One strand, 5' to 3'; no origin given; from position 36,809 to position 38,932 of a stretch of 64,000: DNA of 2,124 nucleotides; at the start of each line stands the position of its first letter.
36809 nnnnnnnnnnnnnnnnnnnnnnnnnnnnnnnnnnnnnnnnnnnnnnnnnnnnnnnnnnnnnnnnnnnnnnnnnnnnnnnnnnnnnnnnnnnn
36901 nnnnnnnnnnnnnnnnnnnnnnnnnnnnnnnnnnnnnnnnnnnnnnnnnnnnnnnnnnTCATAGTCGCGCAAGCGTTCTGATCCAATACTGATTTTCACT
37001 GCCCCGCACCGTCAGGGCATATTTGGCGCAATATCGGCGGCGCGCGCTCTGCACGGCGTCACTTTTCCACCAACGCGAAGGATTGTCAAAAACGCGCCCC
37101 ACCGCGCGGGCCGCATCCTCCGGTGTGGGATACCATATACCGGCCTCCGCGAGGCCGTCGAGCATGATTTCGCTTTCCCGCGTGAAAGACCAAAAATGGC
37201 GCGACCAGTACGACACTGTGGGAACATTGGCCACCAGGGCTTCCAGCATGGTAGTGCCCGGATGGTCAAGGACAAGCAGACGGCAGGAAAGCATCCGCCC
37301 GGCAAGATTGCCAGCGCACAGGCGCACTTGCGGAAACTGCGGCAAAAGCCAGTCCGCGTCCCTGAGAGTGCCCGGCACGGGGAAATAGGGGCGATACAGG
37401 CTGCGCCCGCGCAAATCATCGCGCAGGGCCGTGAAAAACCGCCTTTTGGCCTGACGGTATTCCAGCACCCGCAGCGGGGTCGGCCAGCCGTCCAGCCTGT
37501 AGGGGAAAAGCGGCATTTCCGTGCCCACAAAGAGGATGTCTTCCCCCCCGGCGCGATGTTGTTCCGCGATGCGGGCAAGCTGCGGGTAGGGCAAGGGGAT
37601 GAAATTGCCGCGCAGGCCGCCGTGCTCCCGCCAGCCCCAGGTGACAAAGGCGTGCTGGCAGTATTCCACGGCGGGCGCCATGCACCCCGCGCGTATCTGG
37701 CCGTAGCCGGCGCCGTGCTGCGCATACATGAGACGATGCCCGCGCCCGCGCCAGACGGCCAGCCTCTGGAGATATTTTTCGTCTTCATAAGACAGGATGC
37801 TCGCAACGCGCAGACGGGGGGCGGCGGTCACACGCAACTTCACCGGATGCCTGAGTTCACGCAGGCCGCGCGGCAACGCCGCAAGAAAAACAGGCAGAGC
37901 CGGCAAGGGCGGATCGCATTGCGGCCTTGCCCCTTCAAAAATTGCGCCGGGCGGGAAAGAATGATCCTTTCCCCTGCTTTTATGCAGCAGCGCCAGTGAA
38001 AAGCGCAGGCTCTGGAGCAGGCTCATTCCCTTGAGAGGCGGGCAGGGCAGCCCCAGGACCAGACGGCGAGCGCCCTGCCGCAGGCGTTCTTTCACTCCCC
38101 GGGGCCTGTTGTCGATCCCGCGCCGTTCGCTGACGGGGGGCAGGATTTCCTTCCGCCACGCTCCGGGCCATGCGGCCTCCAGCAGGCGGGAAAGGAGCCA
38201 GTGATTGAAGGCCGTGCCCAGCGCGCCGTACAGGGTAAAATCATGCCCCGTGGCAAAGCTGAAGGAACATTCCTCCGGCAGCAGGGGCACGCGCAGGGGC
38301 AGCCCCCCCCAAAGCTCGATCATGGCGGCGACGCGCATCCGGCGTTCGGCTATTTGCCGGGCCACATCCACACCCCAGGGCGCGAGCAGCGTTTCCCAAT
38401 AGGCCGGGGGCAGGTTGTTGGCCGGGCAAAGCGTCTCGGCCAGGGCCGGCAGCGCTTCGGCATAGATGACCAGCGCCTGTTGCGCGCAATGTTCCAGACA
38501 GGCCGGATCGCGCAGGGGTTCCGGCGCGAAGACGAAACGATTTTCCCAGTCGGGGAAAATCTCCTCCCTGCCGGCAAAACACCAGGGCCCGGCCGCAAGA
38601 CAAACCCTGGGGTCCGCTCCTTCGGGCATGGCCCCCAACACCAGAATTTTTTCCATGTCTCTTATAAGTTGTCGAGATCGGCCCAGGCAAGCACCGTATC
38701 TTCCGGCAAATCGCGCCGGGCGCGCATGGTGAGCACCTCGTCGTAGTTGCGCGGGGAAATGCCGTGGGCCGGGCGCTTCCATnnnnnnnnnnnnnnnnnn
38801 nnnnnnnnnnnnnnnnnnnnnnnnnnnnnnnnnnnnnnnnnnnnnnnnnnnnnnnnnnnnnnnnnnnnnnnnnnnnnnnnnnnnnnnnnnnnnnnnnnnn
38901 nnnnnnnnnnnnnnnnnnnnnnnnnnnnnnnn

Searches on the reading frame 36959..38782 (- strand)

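Call 9: search_protein_families(library=pfam, proteins=[window:36959-38782:-], max_evalue=0.01)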
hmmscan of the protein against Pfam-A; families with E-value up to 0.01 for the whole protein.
window:36959-38782:- (607 aa): 0 families

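Call 28: search_protein_families(library=ncbifam, proteins=[window:36959-38782:-], max_evalue=0.00001)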
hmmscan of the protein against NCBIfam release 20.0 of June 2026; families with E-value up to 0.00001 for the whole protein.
window:36959-38782:- (607 aa): 1 family
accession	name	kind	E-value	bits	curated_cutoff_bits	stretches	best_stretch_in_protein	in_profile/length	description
TIGR04331.1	o_ant_LIC12162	subfamily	1.9e-105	353.8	225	1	47-604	1-585/585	LIC12162 family transferase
